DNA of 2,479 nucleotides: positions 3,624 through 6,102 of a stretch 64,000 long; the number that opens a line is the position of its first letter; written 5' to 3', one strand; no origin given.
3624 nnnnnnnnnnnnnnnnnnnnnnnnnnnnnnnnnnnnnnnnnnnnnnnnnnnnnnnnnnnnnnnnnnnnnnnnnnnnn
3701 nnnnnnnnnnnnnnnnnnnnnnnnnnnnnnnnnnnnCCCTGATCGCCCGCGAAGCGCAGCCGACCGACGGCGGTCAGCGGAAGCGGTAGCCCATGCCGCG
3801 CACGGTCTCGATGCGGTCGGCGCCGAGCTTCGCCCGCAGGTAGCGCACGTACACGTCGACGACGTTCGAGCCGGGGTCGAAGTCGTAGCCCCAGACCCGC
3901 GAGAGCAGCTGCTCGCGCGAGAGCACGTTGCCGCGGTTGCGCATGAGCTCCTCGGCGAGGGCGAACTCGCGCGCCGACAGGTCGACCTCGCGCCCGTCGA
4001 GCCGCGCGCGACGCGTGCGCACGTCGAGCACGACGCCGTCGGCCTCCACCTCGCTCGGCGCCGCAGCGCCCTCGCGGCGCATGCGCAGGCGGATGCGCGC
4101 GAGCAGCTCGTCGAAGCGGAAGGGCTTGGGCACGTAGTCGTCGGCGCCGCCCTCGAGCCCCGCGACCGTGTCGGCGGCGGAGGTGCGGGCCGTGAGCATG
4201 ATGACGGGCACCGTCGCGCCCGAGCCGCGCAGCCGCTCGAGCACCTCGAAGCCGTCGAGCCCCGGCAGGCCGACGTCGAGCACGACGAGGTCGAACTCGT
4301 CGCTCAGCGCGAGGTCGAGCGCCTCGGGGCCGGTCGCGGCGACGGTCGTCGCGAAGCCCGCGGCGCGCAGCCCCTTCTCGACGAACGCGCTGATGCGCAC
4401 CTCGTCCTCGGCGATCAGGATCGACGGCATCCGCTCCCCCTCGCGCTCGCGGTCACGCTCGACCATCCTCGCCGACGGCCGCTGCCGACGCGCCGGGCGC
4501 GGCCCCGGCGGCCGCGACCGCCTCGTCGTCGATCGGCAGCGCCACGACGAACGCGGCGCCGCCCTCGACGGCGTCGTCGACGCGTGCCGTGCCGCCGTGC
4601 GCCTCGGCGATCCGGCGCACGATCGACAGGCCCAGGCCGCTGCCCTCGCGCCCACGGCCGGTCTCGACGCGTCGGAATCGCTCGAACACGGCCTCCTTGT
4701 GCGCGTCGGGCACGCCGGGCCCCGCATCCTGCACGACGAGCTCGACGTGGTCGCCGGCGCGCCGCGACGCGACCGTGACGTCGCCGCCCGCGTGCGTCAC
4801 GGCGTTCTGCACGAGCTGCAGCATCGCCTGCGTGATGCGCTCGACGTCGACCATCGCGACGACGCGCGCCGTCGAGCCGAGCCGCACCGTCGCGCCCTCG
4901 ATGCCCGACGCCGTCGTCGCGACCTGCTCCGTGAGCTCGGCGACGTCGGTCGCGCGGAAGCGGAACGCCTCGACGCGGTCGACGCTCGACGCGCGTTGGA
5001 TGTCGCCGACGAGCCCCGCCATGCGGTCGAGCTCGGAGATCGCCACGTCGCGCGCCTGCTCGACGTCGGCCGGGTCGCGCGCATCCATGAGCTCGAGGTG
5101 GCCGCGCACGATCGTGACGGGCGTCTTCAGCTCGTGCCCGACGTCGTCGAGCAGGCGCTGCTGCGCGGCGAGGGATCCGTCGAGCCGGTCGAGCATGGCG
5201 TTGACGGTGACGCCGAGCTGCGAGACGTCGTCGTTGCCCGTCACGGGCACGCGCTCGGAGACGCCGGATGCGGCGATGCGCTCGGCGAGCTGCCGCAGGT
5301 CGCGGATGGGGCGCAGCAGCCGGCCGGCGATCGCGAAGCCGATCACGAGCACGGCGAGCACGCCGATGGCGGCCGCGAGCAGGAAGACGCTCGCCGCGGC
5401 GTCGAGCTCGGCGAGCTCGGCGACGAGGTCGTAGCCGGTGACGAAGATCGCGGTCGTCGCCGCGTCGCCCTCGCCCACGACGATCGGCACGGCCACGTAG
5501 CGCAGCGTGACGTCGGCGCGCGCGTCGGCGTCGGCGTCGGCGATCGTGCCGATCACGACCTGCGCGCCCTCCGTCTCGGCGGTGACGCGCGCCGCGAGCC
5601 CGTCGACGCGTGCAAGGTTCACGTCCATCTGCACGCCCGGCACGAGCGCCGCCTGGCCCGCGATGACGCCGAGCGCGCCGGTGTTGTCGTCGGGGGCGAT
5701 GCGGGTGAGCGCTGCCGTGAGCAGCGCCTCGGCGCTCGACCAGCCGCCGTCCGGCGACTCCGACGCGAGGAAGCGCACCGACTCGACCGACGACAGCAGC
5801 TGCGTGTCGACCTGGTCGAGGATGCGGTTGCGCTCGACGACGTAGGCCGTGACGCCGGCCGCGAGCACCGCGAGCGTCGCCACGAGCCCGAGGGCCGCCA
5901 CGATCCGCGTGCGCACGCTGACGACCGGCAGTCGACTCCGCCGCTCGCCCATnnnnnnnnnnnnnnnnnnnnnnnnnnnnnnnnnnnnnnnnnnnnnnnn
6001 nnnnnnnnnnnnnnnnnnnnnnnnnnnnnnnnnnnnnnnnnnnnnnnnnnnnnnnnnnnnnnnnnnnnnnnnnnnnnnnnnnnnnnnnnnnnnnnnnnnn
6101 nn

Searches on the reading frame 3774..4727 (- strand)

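Call 16: search_protein_families(library=pfam, proteins=[window:3774-4727:-], max_evalue=0.001)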
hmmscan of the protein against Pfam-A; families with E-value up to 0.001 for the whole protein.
window:3774-4727:- (317 aa): 2 families
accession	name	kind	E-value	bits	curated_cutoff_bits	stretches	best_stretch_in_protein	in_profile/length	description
PF00072.30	Response_reg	-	9.3e-27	93.8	30.2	1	103-213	1-111/111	Response regulator receiver domain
PF00486.34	Trans_reg_C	-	2e-26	92.3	26.2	1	245-316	1-77/77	Transcriptional regulatory protein, C terminal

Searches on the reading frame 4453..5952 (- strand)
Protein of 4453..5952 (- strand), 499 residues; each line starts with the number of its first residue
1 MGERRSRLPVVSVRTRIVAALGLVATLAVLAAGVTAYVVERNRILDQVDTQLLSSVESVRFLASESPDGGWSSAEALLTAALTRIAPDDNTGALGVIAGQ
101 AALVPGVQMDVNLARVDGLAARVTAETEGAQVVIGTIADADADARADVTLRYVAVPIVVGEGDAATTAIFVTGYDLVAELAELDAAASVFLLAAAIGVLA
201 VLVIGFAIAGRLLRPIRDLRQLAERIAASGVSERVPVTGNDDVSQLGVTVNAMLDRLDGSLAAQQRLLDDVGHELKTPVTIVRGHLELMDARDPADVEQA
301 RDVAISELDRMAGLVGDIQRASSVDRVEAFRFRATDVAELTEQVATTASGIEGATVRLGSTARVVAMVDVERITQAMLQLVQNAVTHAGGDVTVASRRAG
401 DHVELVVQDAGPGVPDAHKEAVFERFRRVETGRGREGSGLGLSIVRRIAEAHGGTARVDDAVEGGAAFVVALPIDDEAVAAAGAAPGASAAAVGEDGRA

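Call 14: search_protein_families(library=pfam, proteins=[window:4453-5952:-], max_evalue=0.001)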
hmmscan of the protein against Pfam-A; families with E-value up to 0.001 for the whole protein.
window:4453-5952:- (499 aa): 4 families
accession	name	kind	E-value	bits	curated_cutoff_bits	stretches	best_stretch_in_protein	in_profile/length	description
PF02518.31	HATPase_c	-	7e-24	84.8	26.4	1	369-474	2-109/111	Histidine kinase-, DNA gyrase B-, and HSP90-like ATPase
PF00672.30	HAMP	-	8.4e-12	45.7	25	1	208-257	2-51/53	HAMP domain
PF00512.31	HisKA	-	2.8e-11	43.8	26.9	1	263-322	1-61/66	His Kinase A (phospho-acceptor) domain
PF13581.12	HATPase_c_2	-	9.1e-05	22.9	27.4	1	365-450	24-110/127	Histidine kinase-like ATPase domain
